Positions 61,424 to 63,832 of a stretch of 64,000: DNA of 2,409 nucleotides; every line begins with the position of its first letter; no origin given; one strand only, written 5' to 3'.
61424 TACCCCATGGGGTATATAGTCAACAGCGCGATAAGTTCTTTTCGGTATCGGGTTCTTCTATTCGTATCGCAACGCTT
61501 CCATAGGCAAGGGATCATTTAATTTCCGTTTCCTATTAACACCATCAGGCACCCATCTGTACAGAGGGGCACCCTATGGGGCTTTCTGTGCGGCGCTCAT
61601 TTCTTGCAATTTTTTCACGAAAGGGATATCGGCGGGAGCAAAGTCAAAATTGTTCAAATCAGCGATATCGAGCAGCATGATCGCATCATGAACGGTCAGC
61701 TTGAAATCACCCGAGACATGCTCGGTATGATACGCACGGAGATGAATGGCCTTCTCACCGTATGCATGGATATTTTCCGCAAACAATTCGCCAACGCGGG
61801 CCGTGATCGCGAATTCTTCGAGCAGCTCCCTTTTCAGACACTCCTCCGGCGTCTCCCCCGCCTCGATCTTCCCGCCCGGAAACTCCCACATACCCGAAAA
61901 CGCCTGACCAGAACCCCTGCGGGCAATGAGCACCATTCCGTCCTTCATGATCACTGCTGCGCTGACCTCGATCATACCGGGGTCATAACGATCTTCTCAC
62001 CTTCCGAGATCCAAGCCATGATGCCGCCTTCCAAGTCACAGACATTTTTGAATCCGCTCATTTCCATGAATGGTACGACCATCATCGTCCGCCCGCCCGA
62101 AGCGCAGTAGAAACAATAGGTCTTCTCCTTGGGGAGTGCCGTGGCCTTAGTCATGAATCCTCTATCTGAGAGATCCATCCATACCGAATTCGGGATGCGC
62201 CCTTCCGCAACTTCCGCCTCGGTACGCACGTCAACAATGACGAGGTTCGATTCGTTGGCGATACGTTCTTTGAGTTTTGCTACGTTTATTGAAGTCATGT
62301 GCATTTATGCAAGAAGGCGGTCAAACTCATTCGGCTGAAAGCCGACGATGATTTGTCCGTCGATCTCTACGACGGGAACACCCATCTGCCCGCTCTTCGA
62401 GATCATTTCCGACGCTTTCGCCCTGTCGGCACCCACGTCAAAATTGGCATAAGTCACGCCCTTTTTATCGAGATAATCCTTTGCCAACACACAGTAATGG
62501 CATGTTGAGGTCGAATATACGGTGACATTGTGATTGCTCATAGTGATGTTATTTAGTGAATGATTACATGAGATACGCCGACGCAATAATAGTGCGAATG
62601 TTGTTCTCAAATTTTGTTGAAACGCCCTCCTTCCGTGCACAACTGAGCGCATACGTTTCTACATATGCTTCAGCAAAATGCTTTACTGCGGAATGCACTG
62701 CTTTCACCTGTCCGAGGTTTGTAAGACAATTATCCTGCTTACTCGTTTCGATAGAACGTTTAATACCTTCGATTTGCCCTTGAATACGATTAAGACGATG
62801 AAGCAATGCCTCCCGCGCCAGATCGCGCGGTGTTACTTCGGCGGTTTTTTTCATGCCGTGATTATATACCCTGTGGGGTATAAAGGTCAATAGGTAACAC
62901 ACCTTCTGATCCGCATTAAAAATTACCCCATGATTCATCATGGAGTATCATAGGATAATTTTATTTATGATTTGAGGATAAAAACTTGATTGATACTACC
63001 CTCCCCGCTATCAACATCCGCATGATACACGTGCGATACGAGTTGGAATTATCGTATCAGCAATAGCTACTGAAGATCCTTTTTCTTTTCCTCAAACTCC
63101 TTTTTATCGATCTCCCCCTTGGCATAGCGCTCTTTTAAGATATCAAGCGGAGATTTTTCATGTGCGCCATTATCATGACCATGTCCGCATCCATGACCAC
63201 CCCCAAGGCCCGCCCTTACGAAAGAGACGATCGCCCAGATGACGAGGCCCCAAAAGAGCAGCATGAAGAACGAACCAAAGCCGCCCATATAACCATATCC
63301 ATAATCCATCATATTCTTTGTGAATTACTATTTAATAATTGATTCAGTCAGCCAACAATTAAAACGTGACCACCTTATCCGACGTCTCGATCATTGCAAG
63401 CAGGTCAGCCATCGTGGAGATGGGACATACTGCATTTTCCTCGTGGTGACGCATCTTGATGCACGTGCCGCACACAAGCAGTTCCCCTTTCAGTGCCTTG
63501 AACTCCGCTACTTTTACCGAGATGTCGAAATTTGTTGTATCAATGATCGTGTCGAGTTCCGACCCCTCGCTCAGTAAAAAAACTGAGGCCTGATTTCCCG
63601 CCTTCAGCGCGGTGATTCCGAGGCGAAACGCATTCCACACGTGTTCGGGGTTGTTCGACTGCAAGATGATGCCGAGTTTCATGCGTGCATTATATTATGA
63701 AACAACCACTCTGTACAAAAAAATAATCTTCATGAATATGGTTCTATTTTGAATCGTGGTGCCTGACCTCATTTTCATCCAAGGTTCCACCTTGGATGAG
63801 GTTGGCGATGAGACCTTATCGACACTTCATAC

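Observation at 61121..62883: Two paralogous CstR-like (Cys-Cys, no His) CsoR-family regulators, each with a palindromic operator, heading sulfur-transfer operons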

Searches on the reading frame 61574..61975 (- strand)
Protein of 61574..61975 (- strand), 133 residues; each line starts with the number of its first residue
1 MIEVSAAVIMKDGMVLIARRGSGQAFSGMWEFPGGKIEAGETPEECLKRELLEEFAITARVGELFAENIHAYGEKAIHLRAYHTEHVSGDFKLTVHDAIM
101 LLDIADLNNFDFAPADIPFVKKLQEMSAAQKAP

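Call 3: search_protein_families(library=pfam, proteins=[window:61574-61975:-], max_evalue=0.01)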
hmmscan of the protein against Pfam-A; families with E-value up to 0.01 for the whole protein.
window:61574-61975:- (133 aa): 3 families
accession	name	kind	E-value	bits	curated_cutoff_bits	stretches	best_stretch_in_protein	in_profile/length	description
PF14815.12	NUDIX_4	-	1.5e-17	63.9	35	1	7-121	3-112/113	NUDIX domain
PF00293.34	NUDIX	-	4.8e-17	62.6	21.1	1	4-122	4-133/134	NUDIX domain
PF22327.2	Nudt16-like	-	0.00042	20.7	27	1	26-68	31-74/161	U8 snoRNA-decapping enzyme-like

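Call 32: search_protein_families(library=ncbifam, proteins=[window:61574-61975:-], max_evalue=0.001)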
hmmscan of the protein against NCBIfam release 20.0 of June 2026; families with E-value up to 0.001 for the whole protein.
window:61574-61975:- (133 aa): 18 families
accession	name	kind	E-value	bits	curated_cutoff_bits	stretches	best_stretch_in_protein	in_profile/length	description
NF007834.0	PRK10546.1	equivalog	3e-33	114.5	156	1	1-131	3-133/135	pyrimidine (deoxy)nucleoside triphosphate diphosphatase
NF006530.0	PRK08999.1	equivalog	1.7e-29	102.9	245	1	2-124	6-129/315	Nudix family hydrolase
TIGR00586.1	mutt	equivalog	2.3e-27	95.5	97.9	1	3-124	6-128/129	8-oxo-dGTP diphosphatase MutT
NF008044.0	PRK10776.1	equivalog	2.7e-21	75.8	148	1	9-125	11-128/130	8-oxo-dGTP diphosphatase MutT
NF001938.0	PRK00714.1-5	equivalog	1.4e-07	31.1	116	1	4-59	16-76/172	RNA pyrophosphohydrolase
NF001936.0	PRK00714.1-3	equivalog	4.8e-07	29.8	118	1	13-56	23-63/155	RNA pyrophosphohydrolase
NF001937.0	PRK00714.1-4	equivalog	5.4e-07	29.4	139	1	4-65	11-68/161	RNA pyrophosphohydrolase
TIGR02705.1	nudix_YtkD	equivalog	7.1e-07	28.9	154.4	1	30-58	47-75/156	RNA deprotection pyrophosphohydrolase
NF001934.0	PRK00714.1-1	equivalog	2.6e-06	27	241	1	5-60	12-63/176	RNA pyrophosphohydrolase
NF012016.0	PRK15472.1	equivalog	5.3e-06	26.2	95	1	6-56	8-59/141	nucleoside triphosphatase NudI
NF041652.1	Nud_hyd_Dein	equivalog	1.1e-05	25.7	200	1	12-80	25-95/152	Nudix hydrolase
NF003788.0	PRK05379.1-5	equivalog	3.3e-05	23.4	354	1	5-72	216-286/351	bifunctional nicotinamide-nucleotide adenylyltransferase/Nudix hydroxylase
NF001935.0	PRK00714.1-2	equivalog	5.1e-05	22.8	259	1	29-59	32-62/183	RNA pyrophosphohydrolase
NF001299.0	PRK00241.1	equivalog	7.5e-05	22.3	158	1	9-60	142-191/263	NAD(+) diphosphatase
NF003785.0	PRK05379.1-1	equivalog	9.4e-05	21.8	418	1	2-64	204-264/347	bifunctional nicotinamide-nucleotide adenylyltransferase/Nudix hydroxylase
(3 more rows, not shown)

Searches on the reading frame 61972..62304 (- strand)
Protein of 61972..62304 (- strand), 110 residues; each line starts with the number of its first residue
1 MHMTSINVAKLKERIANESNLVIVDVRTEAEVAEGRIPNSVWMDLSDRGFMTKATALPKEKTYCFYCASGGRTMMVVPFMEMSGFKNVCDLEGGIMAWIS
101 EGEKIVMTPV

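Call 3: search_protein_families(library=pfam, proteins=[window:61972-62304:-], max_evalue=0.01)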
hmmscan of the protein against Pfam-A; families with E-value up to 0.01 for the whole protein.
window:61972-62304:- (110 aa): 1 family
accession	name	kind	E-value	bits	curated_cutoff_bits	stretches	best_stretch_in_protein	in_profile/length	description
PF00581.25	Rhodanese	-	3.5e-17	63.1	22.2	1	9-100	3-101/102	Rhodanese-like domain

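Call 32: search_protein_families(library=ncbifam, proteins=[window:61972-62304:-], max_evalue=0.001)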
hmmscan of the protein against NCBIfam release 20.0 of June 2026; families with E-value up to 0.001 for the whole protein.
window:61972-62304:- (110 aa): 11 families
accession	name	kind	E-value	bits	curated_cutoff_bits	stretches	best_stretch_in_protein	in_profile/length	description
NF045521.1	rhoda_near_glyco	subfamily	7.6e-13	48.5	145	1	4-106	15-116/144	rhodanese homology domain-containing protein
NF006444.0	PRK08762.1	equivalog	2.2e-12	46.3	449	1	2-107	13-116/387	molybdopterin-synthase adenylyltransferase MoeB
NF005902.0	PRK07878.1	equivalog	5.7e-12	45.2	647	1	5-101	288-384/392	adenylyltransferase/sulfurtransferase MoeZ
NF041203.1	rhodanese_LYCAU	equivalog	1.7e-10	40.6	115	1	4-101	21-119/126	rhodanese-related (seleno)protein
NF001133.1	PRK00142.1-1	equivalog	1.6e-09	37.6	170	1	7-101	109-206/229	oxygen-dependent tRNA uridine(34) hydroxylase TrhO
NF005646.0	PRK07411.1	equivalog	2.5e-09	36.8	633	1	2-104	280-385/390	molybdopterin-synthase adenylyltransferase MoeB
NF003703.0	PRK05320.1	equivalog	1e-05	25.3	331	1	19-101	130-216/280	sulfurtransferase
TIGR04271.1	ThiI_C_thiazole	equivalog_domain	1.4e-05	25.1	70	1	16-88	22-96/101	thiazole biosynthesis protein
NF008750.0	PRK11784.1-2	equivalog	2e-05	23.9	241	0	14-44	9-39/346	tRNA 2-selenouridine(34) synthase MnmH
TIGR04568.1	arch_SelU_Nterm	equivalog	0.00025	20.9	200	0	6-43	91-126/215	selenouridine synthase SelU-like subunit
NF001195.0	PRK00162.1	equivalog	0.00042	20.6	102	1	3-102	4-100/108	thiosulfate sulfurtransferase GlpE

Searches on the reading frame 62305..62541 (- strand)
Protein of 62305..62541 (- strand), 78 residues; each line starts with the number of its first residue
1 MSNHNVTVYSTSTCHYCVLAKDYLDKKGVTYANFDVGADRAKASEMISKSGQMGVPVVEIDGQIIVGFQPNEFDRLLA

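Call 3: search_protein_families(library=pfam, proteins=[window:62305-62541:-], max_evalue=0.01)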
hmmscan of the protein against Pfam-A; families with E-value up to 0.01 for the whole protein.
window:62305-62541:- (78 aa): 4 families
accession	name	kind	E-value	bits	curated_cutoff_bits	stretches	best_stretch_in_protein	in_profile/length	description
PF00462.30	Glutaredoxin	-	2.8e-17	63.1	22.9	1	6-65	1-60/60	Glutaredoxin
PF13192.12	Thioredoxin_3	-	0.00048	20.6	24.8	1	5-66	2-61/76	Thioredoxin domain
PF05768.20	Glrx-like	-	0.0083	16.9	26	0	6-62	2-57/77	Glutaredoxin-like domain (DUF836)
PF13417.12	GST_N_3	-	0.0093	16.7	22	0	9-66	2-58/75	Glutathione S-transferase, N-terminal domain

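Call 32: search_protein_families(library=ncbifam, proteins=[window:62305-62541:-], max_evalue=0.001)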
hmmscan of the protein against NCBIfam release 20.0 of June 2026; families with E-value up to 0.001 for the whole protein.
window:62305-62541:- (78 aa): 16 families
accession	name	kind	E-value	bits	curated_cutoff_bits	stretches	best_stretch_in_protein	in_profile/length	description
TIGR02196.1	GlrX_YruB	hypoth_equivalog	6.1e-27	93.9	88.55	1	6-77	2-73/74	glutaredoxin-like protein, YruB-family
NF007923.0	PRK10638.1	equivalog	2.4e-15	56.4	129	1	5-67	3-65/83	glutaredoxin 3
NF041212.1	Uxx_star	subfamily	4e-14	52.6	66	1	6-69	1-65/70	Uxx-star family glutaredoxin-like (seleno)protein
TIGR02181.1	GRX_bact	equivalog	4.7e-14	52.4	90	1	6-69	1-65/80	glutaredoxin 3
TIGR02194.1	GlrX_NrdH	subfamily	1.1e-12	47.9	85.75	1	6-76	1-71/72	glutaredoxin-like protein NrdH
TIGR02200.1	GlrX_actino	hypoth_equivalog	1.5e-11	44.5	89.5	1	6-62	2-59/77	mycoredoxin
NF041114.2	gluta_UXX_star_1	equivalog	1.9e-09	37.6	72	1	6-69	1-65/70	UXX-star selenoprotein family 1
TIGR02190.1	GlrX-dom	hypoth_equivalog_domain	1.9e-09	37.3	99.3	1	3-69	7-72/79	glutaredoxin-family domain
NF041211.1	gluta_UXX_star_2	equivalog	2e-08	34.1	100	1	6-69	1-65/71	UXX-star (seleno)protein family 2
NF045501.1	HUGP_GUXX-star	exception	2.1e-07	30.7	325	1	4-68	165-230/236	HUGP/GUXX-star fusion selenoprotein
NF047338.1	gluta_UXX_star_3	exception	5.3e-07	29.6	97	1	6-65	1-61/70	UXX-star (seleno)protein family 3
TIGR02180.1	GRX_euk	equivalog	1.9e-05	24.8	87.25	1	6-67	1-67/84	glutaredoxin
TIGR02189.1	GlrX-like_plant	paralog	0.00011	22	93.8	1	2-68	6-75/99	glutaredoxin-like family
NF007657.0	PRK10329.1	equivalog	0.00013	22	131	1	5-76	2-72/81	glutaredoxin-like protein NrdH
NF041106.1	ArsC_rel_Se_1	subfamily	0.00025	21.6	85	0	28-72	58-106/107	ArsC family (seleno)protein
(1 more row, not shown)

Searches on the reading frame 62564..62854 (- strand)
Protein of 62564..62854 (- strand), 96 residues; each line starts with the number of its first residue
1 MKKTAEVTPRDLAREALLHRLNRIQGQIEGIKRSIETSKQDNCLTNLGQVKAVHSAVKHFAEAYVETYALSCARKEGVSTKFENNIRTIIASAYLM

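Call 3: search_protein_families(library=pfam, proteins=[window:62564-62854:-], max_evalue=0.01)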
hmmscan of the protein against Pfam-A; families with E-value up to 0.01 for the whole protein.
window:62564-62854:- (96 aa): 1 family
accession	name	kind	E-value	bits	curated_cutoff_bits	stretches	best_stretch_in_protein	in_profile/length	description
PF02583.22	Trns_repr_metal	-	7.1e-14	52.4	22.8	1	14-77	2-63/78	Metal-sensitive transcriptional repressor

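Call 8: search_solved_structures(query=window:62564-62854:-, max_evalue=1, show_alignments=5)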
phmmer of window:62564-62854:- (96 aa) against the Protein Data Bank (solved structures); distinct sequences matched with E-value up to 1: 15.
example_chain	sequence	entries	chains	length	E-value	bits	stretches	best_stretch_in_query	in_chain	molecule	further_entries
4m1p_A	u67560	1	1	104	1.6e-05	28.4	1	15-87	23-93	Copper-sensitive operon repressor (CsoR)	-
5lcy_A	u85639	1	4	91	0.00049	23.6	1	14-68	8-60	Frmr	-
4adz_A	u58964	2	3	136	0.0015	22.1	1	17-75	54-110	CSOR | COPPER SENSITIVE OPERON REPRESSOR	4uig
5fmn_A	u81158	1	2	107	0.0015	22.1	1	15-84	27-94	INRS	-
5lbm_A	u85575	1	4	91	0.0037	20.8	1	14-69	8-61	Transcriptional repressor FrmR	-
3aai_A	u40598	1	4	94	0.02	18.5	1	13-68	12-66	Copper homeostasis operon regulatory protein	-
2hh7_A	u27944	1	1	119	0.038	17.6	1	14-72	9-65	Hypothetical protein CsoR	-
7mq3_A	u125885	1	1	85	0.05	17.2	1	19-74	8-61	Copper-sensing transcriptional repressor csoR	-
7mq1_A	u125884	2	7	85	0.071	16.7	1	19-74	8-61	Copper-sensing transcriptional repressor csoR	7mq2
8far_A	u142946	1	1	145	0.36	14.5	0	2-74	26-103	I432-1-CC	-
8cus_A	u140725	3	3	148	0.41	14.3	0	2-74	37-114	I432-1(NaCl) Chain A | I432-1(Imd) Chain A | I432-1-X3 Chain A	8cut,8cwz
5irl_A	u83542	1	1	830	0.51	14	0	21-88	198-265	Uncharacterized protein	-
6ahx_A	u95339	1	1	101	0.54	13.9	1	14-73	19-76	Putative cytosolic protein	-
5irm_A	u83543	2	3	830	0.57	13.9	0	21-88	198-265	Uncharacterized protein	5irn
8fwd_1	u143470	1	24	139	0.83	13.3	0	2-70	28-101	O43-rpxdoc-EK1_B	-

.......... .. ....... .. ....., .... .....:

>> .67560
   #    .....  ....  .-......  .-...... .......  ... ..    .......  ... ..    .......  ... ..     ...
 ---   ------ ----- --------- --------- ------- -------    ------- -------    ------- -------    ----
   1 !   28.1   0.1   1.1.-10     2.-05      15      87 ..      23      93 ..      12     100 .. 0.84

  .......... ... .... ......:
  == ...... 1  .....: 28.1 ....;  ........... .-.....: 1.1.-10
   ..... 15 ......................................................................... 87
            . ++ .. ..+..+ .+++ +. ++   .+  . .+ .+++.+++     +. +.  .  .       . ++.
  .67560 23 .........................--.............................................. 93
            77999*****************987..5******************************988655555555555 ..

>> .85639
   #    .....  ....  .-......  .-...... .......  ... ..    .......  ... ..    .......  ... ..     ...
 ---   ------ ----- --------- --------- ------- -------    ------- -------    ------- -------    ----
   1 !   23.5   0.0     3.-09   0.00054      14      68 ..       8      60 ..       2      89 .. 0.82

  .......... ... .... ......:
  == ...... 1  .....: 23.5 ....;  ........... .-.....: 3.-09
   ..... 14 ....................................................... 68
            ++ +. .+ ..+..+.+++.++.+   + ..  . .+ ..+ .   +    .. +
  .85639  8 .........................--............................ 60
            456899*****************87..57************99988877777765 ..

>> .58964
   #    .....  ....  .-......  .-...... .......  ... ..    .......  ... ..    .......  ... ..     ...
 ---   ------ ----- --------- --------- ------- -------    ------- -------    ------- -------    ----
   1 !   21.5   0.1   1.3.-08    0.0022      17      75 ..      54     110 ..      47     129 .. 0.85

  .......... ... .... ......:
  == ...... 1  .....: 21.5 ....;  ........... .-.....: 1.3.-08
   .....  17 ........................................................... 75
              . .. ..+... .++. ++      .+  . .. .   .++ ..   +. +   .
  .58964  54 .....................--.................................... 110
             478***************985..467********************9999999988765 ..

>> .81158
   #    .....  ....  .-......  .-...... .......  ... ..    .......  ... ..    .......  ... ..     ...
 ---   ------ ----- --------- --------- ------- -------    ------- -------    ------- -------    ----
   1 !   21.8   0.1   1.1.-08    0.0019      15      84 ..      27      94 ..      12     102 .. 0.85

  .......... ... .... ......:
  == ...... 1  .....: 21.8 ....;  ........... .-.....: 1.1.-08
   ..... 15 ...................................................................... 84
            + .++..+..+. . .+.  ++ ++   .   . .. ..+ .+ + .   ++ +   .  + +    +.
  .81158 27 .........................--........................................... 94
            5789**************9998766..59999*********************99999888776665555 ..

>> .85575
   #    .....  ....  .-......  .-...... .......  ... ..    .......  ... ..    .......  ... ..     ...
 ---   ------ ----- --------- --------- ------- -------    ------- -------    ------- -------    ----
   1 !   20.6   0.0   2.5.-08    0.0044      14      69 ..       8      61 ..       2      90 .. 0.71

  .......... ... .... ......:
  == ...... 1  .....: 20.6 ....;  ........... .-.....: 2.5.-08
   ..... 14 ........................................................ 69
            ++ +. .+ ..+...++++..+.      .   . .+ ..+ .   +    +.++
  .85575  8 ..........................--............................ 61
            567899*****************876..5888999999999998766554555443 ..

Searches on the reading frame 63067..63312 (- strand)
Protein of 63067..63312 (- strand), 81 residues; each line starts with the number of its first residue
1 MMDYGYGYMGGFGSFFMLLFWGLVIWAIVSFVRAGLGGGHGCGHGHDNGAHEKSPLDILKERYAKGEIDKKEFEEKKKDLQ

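Call 3: search_protein_families(library=pfam, proteins=[window:63067-63312:-], max_evalue=0.01)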
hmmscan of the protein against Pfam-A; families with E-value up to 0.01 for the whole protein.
window:63067-63312:- (81 aa): 2 families
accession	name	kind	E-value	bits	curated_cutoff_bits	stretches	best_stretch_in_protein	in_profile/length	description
PF09851.14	SHOCT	-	4.4e-10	39.4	27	1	55-80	2-27/28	Short C-terminal domain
PF05120.17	GvpG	-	0.0092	16.6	30.6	0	56-80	37-61/67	Gas vesicle protein G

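Call 32: search_protein_families(library=ncbifam, proteins=[window:63067-63312:-], max_evalue=0.001)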
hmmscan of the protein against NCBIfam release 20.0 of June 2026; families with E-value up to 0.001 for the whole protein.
window:63067-63312:- (81 aa): 0 families

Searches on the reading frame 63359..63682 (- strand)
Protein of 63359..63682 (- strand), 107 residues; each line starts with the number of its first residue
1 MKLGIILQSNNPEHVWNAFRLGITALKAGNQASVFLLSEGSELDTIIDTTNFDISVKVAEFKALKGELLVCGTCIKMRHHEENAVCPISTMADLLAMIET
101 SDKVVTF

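Call 3: search_protein_families(library=pfam, proteins=[window:63359-63682:-], max_evalue=0.01)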
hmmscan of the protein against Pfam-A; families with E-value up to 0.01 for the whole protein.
window:63359-63682:- (107 aa): 1 family
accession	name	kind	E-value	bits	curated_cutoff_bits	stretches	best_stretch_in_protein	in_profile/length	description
PF02635.20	DsrE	-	1.2e-06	29.2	22.7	1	1-107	1-116/116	DsrE/DsrF-like family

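Call 32: search_protein_families(library=ncbifam, proteins=[window:63359-63682:-], max_evalue=0.001)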
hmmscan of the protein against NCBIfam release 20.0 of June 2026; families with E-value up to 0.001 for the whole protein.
window:63359-63682:- (107 aa): 0 families
